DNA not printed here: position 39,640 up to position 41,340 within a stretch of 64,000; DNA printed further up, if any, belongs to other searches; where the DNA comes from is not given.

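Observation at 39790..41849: Candidate undescribed two-gene defence module: ABC-type ATPase translationally coupled to a PD-(D/E)xK nuclease-like protein, between nagZ and rnd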

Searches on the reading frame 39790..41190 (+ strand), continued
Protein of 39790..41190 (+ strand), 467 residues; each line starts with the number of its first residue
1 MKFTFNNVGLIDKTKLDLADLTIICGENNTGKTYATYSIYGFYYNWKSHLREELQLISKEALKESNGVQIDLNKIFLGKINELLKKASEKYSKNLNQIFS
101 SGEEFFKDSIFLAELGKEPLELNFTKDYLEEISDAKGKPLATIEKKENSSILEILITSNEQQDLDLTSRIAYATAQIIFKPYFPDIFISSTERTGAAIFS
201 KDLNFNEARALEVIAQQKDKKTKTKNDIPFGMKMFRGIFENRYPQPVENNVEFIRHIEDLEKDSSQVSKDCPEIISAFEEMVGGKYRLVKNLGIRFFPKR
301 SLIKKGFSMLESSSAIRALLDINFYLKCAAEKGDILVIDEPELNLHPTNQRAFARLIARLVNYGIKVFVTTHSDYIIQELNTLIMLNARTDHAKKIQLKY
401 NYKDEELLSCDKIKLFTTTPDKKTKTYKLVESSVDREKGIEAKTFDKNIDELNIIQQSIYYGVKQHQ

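Call 63: get_annotated_region(hit=H16, flank=3000)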
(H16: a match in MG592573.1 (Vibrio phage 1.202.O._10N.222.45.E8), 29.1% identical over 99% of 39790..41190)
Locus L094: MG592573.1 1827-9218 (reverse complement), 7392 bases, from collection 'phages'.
description: Vibrio phage 1.202.O._10N.222.45.E8, partial genome.
organism: Vibrio phage 1.202.O._10N.222.45.E8 (NCBI taxid 1881262)
taxonomy: Viruses; Duplodnaviria; Heunggongvirae; Uroviricota; Caudoviricetes; Peduoviridae; Canoevirus; Canoevirus canoe
host: Vibrio cyclitrophicus; source: iron chloride precipitation of 0.2um-filtered seawater, resuspended in oxalate solution; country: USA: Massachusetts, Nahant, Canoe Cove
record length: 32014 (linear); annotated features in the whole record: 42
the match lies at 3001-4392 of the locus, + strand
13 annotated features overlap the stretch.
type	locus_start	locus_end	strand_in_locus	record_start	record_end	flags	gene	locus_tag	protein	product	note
CDS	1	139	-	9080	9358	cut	-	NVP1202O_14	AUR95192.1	hypothetical protein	NVP1202O_14; tara_best_match:OM-RGC.v1.031732021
CDS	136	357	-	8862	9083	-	-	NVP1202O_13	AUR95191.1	hypothetical protein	NVP1202O_13; aclame_best_match:protein:proph:169051; tara_best_match:OM-RGC.v1.034434982; ...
CDS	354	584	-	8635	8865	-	-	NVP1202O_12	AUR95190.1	hypothetical protein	NVP1202O_12; aclame_best_match:protein:proph:172183; tara_best_match:OM-RGC.v1.034075718; cvp_best_match:RF_PEP_17975116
CDS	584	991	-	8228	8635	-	-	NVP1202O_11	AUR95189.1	coil containing protein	NVP1202O_11; tara_best_match:OM-RGC.v1.024268268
CDS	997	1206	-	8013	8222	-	-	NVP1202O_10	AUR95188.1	hypothetical protein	NVP1202O_10; egg:none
CDS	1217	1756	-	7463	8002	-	-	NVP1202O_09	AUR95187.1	regulatory protein CII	NVP1202O_09; aclame_best_match:protein:proph:176026; tara_best_match:OM-RGC.v1.020727682; ...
CDS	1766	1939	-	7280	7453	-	-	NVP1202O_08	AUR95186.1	hypothetical protein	NVP1202O_08; tara_best_match:OM-RGC.v1.038128605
CDS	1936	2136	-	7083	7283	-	-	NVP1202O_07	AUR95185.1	hypothetical protein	NVP1202O_07; aclame_best_match:protein:proph:174078; tara_best_match:OM-RGC.v1.035569398; ...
CDS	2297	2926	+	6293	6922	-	-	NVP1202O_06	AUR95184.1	CI repressor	NVP1202O_06; aclame_best_match:protein:proph:164499; tara_best_match:OM-RGC.v1.016440437; ...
CDS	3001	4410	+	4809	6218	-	-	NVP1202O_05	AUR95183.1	AAA domain protein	NVP1202O_05; tara_best_match:OM-RGC.v1.002332198; pfam:PF13304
CDS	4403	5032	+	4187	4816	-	-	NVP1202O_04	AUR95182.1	hypothetical protein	NVP1202O_04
CDS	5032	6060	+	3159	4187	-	-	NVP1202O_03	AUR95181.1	DNA breaking-rejoining enzyme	NVP1202O_03; aclame_best_match:protein:proph:164506; tara_best_match:OM-RGC.v1.004711837; ...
CDS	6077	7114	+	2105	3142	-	-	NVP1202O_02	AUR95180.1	hypothetical protein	NVP1202O_02; aclame_best_match:protein:plasmid:24367; tara_best_match:OM-RGC.v1.004697219; egg:ENOG4111HU7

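Call 64: search_protein_families(library=padloc, proteins=[L094:3001-4407:+, L094:4403-5029:+, L005:11419-12102:+, L089:9380-9979:+], max_evalue=0.001)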
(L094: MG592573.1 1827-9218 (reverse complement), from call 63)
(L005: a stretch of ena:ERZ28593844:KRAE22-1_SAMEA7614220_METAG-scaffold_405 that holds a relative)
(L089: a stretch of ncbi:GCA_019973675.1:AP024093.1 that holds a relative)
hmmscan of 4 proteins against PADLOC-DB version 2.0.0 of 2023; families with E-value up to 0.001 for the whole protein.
L094:3001-4407:+ (469 aa): 94 families (the best 25 are shown)
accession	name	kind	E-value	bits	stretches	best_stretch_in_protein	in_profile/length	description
PDLC04032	PD-T4-4_A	-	6.4e-185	613.6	1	1-469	1-474/474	-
PDLC04033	PD-T4-4_A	-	1.1e-112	375.6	1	1-465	1-459/460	-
PDLC04664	PDC-M47A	-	1.3e-85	286.1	1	1-462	1-458/461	-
PDLC02979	AriA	-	9.5e-26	89.4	1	2-381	5-373/373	-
PDLC03878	NsnB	-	8e-21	73.2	1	3-425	5-321/345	-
PDLC02980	AriA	-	5.7e-15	54.1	1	277-381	220-303/304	-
PDLC04213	HEC-02A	-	6.7e-15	53.5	1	257-385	153-280/337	-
PDLC04710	PDC-M56A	-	1.2e-14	52.2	2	2-76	3-79/382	-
PDLC04214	HEC-02A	-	2.1e-14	51.5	1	276-385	176-286/338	-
PDLC02358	Old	-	9.7e-14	49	1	334-393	282-343/578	Old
PDLC02981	AriAB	-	1.1e-13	48.7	1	298-384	291-380/694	-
PDLC04177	HEC-01A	-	1.4e-13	48.7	1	296-389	258-351/393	-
PDLC00305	PtuA1|PtuA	-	2.4e-12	44.9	2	339-402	247-309/392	AAA ATPase domain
PDLC04175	HEC-01A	-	2.2e-11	41.4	1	311-387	245-318/363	-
PDLC00289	PtuA1|PtuA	-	2.6e-11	41.2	1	304-401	216-314/404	AAA ATPase domain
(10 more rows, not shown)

L094:4403-5029:+ (209 aa): 5 families
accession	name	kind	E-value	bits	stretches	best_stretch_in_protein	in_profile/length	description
PDLC04035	PD-T4-4_B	-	6.5e-18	63.1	1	7-137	4-141/206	-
PDLC04034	PD-T4-4_B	-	1.2e-08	32.9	1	29-170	26-160/190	-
PDLC04666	PDC-M47B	-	9.8e-08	30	1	25-152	7-129/174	-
PDLC04037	PD-T4-4_B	-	9.9e-05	20.2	1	28-133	24-128/190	-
PDLC04668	PDC-M47B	-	0.00012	19.9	1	9-152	8-144/186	-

L005:11419-12102:+ (228 aa): 1 family
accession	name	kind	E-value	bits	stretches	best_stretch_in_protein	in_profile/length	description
PDLC04034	PD-T4-4_B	-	1.6e-11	42.4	1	19-114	18-103/190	-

L089:9380-9979:+ (200 aa): 4 families
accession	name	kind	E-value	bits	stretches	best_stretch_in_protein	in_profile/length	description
PDLC04034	PD-T4-4_B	-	5.8e-93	308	1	1-199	1-189/190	-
PDLC04036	PD-T4-4_B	-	1.2e-33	114.7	1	3-185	2-187/203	-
PDLC04037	PD-T4-4_B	-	7.7e-15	53.1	1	18-199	17-186/190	-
PDLC04035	PD-T4-4_B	-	1.1e-08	33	1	24-168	24-163/206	-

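Call 75: predict_structure(alignment_id=A5)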
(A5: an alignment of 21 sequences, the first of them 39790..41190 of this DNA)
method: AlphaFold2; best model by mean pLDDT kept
length: 467 residues; sequences in the alignment: 21
mean_pLDDT: 82.3   pTM: 0.83
mean pLDDT of the five models: 82.3, 79.3, 78.3, 76.6, 75.1
residues with pLDDT >= 90: 217; 70-90: 169; 50-70: 39; < 50: 42
segments of 3 or more residues with pLDDT < 50: 200-204, 207-209, 211-240, 464-467
pLDDT, mean of each block of 10 residues (from residue 1): 92 92 88 91 93 93 85 96 96 89 87 94 94 84 94 82 75 95 90 54 49 47 41 42 75 78 87 91 83 80 73 73 90 93 83 95 96 91 91 90 94 92 86 85 64 79 49
secondary structure, 60 per line:
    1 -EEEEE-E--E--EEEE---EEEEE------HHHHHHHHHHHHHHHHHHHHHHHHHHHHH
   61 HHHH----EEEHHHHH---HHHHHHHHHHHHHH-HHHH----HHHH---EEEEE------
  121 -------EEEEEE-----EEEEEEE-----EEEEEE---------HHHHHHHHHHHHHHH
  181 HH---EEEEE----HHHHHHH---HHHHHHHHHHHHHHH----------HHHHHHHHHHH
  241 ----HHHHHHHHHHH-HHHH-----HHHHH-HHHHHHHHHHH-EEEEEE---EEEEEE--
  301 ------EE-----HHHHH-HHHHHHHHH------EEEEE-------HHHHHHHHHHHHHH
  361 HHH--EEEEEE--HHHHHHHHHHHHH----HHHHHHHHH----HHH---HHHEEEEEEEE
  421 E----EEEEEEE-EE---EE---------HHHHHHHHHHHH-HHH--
elements in order: E2-6 E14-17 E21-25 H32-64 E69-71 H72-76 H80-93 H95-98 H103-106 E110-114 E128-133 E139-145 E151-156 H166-182 E186-190 H195-201 H205-219 H230-240 H245-255 H257-260 H266-270 H272-282 E284-289 E293-298 H314-318 H320-328 E335-339 H347-363 E366-371 H374-386 H391-399 E413-421 E426-432 H450-461

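Call 77: find_related_loci(query=A5, collection=metagenome_contigs, flank=4000)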
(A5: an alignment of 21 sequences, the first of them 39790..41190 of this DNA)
Query A5 (467 aa) in metagenome_contigs; peptide patterns used: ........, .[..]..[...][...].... (x = any residue, [..] = any of these).
600 stretches matched a pattern (row limit reached: there are more); 433 encode a relative of the query (tblastn E <= 1e-3); the best 80 are kept; 80 distinct loci.
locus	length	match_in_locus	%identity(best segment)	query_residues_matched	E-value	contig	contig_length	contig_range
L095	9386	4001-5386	61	1-462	3e-179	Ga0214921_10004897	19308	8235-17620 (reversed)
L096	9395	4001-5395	44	1-463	1e-126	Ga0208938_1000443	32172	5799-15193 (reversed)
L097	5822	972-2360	44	1-462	1e-126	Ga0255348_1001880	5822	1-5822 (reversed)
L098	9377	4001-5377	44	1-462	9e-124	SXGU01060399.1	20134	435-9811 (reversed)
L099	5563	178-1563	45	1-462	6e-124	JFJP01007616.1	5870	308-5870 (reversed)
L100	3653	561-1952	43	1-462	6e-126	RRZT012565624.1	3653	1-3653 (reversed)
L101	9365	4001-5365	45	1-462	2e-122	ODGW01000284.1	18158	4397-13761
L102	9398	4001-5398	44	1-462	1e-121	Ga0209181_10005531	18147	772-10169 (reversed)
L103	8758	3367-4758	43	1-462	4e-119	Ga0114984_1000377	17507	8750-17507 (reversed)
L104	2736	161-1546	43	1-462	8e-122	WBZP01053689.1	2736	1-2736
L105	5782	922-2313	41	1-462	2e-116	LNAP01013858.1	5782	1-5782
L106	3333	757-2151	42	1-462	2e-119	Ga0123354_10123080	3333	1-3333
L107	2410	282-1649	45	1-462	3e-122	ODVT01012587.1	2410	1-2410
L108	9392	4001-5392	40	1-462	1e-115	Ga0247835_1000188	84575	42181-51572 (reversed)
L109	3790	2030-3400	44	1-461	4e-113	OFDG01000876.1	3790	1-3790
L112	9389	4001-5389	43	1-464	2e-108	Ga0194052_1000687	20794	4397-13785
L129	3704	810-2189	41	1-462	3e-101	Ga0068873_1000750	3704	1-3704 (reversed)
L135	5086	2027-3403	38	1-462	1e-99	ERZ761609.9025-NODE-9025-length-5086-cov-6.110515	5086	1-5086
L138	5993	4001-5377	40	1-462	2e-99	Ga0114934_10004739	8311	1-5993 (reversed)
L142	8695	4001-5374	38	1-462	5e-99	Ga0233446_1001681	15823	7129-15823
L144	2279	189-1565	39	1-462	2e-103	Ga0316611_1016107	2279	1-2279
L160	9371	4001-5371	40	1-462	8e-97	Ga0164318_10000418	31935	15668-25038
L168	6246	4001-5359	39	7-462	5e-95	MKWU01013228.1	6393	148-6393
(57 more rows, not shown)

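Call 78: find_related_loci(query=A5, collection=viral_contigs, flank=6000)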
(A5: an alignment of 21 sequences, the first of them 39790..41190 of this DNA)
Query A5 (467 aa) in viral_contigs; peptide patterns used: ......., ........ (x = any residue, [..] = any of these).
105 stretches matched a pattern; 20 encode a relative of the query (tblastn E <= 1e-3); 19 distinct loci.
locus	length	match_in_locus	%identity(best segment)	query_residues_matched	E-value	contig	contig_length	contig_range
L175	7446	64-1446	41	1-462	4e-118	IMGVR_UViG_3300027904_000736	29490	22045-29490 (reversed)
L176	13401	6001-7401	34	1-464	4e-87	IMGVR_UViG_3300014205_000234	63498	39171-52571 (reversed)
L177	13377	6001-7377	38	1-463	3e-90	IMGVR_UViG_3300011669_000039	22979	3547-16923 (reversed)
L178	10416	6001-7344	30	3-463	5e-47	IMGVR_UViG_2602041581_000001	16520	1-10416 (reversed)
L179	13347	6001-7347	29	3-463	9e-47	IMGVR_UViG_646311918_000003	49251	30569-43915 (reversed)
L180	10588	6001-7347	29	3-463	1e-46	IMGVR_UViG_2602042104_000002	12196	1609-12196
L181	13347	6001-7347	29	3-463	9e-46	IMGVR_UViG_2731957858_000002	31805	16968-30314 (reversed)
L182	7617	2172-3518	29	3-463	5e-46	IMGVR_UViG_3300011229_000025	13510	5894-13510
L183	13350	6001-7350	28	2-463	1e-43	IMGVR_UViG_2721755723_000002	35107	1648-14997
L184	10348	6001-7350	28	2-463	2e-42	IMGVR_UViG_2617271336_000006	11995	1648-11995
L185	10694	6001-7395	27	1-463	5e-37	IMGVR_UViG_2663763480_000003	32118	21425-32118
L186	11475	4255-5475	29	1-381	6e-34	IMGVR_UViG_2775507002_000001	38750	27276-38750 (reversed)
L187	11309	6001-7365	26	1-459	9e-34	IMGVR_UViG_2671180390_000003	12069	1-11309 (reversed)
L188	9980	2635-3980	29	3-463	9e-32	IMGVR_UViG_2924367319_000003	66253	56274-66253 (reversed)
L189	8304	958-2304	30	3-463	6e-47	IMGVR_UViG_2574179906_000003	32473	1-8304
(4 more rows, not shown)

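Call 80: fold_search(model_id=the predicted structure, library=pdb)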
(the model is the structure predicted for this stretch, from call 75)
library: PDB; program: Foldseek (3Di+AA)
matches with E <= 10: 1260; with E <= 0.001: 186
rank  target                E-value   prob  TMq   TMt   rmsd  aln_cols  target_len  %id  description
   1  9n69_D                2.3e-09  1.00  0.34  0.37  16.9       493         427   11  Structure of the retron IA complex with HNH nuclease in the "down" orientation (released 2025-04-23)
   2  9lpa_B                2.8e-09  1.00  0.31  0.21  17.6       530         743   12  The cryo-EM structure of retron Eco8 in an active state (released 2025-11-19)
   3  9n69_C                1.0e-08  1.00  0.33  0.34  23.1       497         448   10  Structure of the retron IA complex with HNH nuclease in the "down" orientation (released 2025-04-23)
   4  9n69_B                1.6e-08  1.00  0.31  0.29  22.2       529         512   12  Structure of the retron IA complex with HNH nuclease in the "down" orientation (released 2025-04-23)
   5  9e91_A                1.9e-08  1.00  0.29  0.34  15.5       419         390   14  Ec83 Retron PtuA Dimer bound to ATP (released 2025-07-02)
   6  8eea_B                2.0e-08  1.00  0.34  0.41  15.4       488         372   11  Structure of E.coli Septu (PtuAB) complex (released 2023-12-27)
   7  8sux_C                2.3e-08  1.00  0.32  0.38  17.3       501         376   12  Structure of E. coli PtuA hexamer (released 2024-01-10)
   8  9n6c_B                2.5e-08  1.00  0.30  0.33  23.0       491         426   10  Structure of the Retron IA Complex without the HNH Nuclease (released 2025-04-23)
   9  9nnh_C                2.6e-08  1.00  0.33  0.29  17.1       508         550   13  Cryo-EM structure of the Retron Ec78 complex, PtuA:PtuB:RT (4:2:2) (released 2025-10-08)
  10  9n6c_C                3.1e-08  1.00  0.32  0.33  23.2       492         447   11  Structure of the Retron IA Complex without the HNH Nuclease (released 2025-04-23)
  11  9n6b_B                3.3e-08  1.00  0.31  0.29  21.7       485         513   11  Structure of the retron IA complex with HNH nuclease in the "up" orientation (released 2025-04-23)
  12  9n6c_D                3.6e-08  1.00  0.34  0.36  17.1       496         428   12  Structure of the Retron IA Complex without the HNH Nuclease (released 2025-04-23)
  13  3qku_A                3.8e-08  1.00  0.35  0.44  16.6       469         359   13  Mre11 Rad50 binding domain in complex with Rad50 and AMP-PNP (released 2011-03-30)
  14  9n6b_A                4.3e-08  1.00  0.34  0.31  18.2       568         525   10  Structure of the retron IA complex with HNH nuclease in the "up" orientation (released 2025-04-23)
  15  5dny_B                4.5e-08  1.00  0.34  0.43  15.4       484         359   12  Structure of the ATPrS-Mre11/Rad50-DNA complex (released 2016-02-24)
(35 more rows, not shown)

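Call 82: search_protein_families(library=padloc, proteins=[L112:5395-5940:+, L129:2198-2704:+, L135:3412-3957:+, L138:5386-5928:+, L142:5386-5964:+, L144:1577-2104:+, L160:5383-5955:+, L168:5374-5940:+], max_evalue=0.001)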
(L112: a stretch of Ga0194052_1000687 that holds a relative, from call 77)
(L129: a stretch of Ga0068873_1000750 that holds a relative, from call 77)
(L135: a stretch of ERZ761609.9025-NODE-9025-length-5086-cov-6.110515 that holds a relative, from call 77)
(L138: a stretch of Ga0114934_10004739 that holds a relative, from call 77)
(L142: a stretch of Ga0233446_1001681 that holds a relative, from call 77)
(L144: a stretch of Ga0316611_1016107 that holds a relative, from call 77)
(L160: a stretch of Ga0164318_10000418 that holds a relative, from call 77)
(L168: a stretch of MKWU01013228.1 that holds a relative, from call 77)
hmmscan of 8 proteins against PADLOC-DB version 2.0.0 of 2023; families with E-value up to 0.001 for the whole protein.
L112:5395-5940:+ (182 aa): 7 families
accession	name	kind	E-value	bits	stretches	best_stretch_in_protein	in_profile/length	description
PDLC04666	PDC-M47B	-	1.1e-18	65.6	1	20-169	9-160/174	-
PDLC04668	PDC-M47B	-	4.4e-15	53.9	1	21-171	26-175/186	-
PDLC04667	PDC-M47B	-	8.7e-12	43.2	1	37-173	13-147/158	-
PDLC04669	PDC-M47B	-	2.7e-08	31.5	1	31-139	35-142/183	-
PDLC04665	PDC-M47B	-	3.7e-05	21.5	1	20-155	28-162/202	-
PDLC04035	PD-T4-4_B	-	5.8e-05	20.8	0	17-78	21-97/206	-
PDLC04563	PDC-M29B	-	0.00012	20.3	1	54-102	57-104/164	-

L129:2198-2704:+ (169 aa): 7 families
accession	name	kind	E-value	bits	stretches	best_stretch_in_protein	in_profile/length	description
PDLC04668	PDC-M47B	-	3.2e-73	243.4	1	1-167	1-161/186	-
PDLC04665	PDC-M47B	-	8.3e-40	134.6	1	3-152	5-151/202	-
PDLC04667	PDC-M47B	-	1.6e-21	74.8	1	38-159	8-125/158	-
PDLC04669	PDC-M47B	-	5.6e-12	43.6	1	1-159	1-153/183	-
PDLC04035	PD-T4-4_B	-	5.3e-06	24.2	1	58-132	72-142/206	-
PDLC04037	PD-T4-4_B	-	3.8e-05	21.5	1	72-159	75-159/190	-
PDLC04666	PDC-M47B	-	0.00035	18.4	1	51-160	32-143/174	-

L135:3412-3957:+ (182 aa): 5 families
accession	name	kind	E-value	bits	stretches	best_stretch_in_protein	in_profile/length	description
PDLC04668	PDC-M47B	-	1.2e-68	228.5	1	2-180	1-183/186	-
PDLC04665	PDC-M47B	-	5.9e-32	108.9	1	4-147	5-152/202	-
PDLC04669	PDC-M47B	-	2.7e-29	100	1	2-180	1-179/183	-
PDLC04667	PDC-M47B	-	3.6e-23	80.2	1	31-168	3-141/158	-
PDLC04666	PDC-M47B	-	7.6e-11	40.1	1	40-168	25-158/174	-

L138:5386-5928:+ (181 aa): 6 families
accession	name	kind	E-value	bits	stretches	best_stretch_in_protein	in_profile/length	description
PDLC04668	PDC-M47B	-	7.2e-72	239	1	2-179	1-183/186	-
PDLC04665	PDC-M47B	-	2.6e-38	129.7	1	4-151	5-156/202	-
PDLC04667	PDC-M47B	-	3.4e-28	96.5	1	33-181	5-156/158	-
PDLC04669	PDC-M47B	-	1.7e-21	74.6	1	3-179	2-179/183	-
PDLC04666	PDC-M47B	-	5.5e-09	34.1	1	43-153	28-141/174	-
PDLC04035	PD-T4-4_B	-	0.0003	18.5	0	67-125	81-141/206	-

L142:5386-5964:+ (193 aa): 6 families
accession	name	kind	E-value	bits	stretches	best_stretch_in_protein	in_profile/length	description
PDLC04668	PDC-M47B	-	6.5e-63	209.8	1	4-191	2-184/186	-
PDLC04665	PDC-M47B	-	2.4e-37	126.5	1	1-156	1-151/202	-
PDLC04667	PDC-M47B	-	4.1e-20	70.3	1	38-182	5-145/158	-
PDLC04669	PDC-M47B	-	3.3e-17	60.6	1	7-190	5-179/183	-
PDLC04666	PDC-M47B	-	3.1e-09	34.9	1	27-159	8-139/174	-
PDLC04035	PD-T4-4_B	-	0.00022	18.9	1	71-133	80-141/206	-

L144:1577-2104:+ (176 aa): 6 families
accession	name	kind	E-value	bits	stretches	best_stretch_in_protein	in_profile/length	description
PDLC04668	PDC-M47B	-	4.3e-75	249.5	1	1-174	1-183/186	-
PDLC04665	PDC-M47B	-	1.1e-34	117.9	1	5-150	7-158/202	-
PDLC04667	PDC-M47B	-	6e-28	95.7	1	25-162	3-141/158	-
PDLC04669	PDC-M47B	-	1.7e-25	87.6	1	19-174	25-179/183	-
PDLC04666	PDC-M47B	-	7.2e-10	36.9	1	35-162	26-158/174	-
PDLC04037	PD-T4-4_B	-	5.1e-05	21.1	1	4-144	6-155/190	-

L160:5383-5955:+ (191 aa): 6 families
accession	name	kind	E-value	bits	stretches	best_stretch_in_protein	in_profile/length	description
PDLC04668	PDC-M47B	-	1e-68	228.7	1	1-189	1-184/186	-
PDLC04665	PDC-M47B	-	1.1e-39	134.2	1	3-154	5-151/202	-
PDLC04667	PDC-M47B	-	1.7e-23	81.2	1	39-178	8-143/158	-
PDLC04669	PDC-M47B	-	3.2e-20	70.4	1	1-188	1-179/183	-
PDLC04666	PDC-M47B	-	5.6e-08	30.8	1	35-177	19-159/174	-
PDLC04035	PD-T4-4_B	-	0.00055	17.6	0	63-129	74-139/206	-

L168:5374-5940:+ (189 aa): 5 families
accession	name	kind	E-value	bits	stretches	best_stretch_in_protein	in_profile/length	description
PDLC04668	PDC-M47B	-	2.4e-54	181.9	1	1-186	1-184/186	-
PDLC04665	PDC-M47B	-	1.2e-30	104.7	1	2-178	4-182/202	-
PDLC04667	PDC-M47B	-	3.2e-16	57.6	1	37-172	11-140/158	-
PDLC04669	PDC-M47B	-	5.5e-12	43.6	1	20-184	20-178/183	-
PDLC04666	PDC-M47B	-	3.4e-07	28.2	1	38-177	25-164/174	-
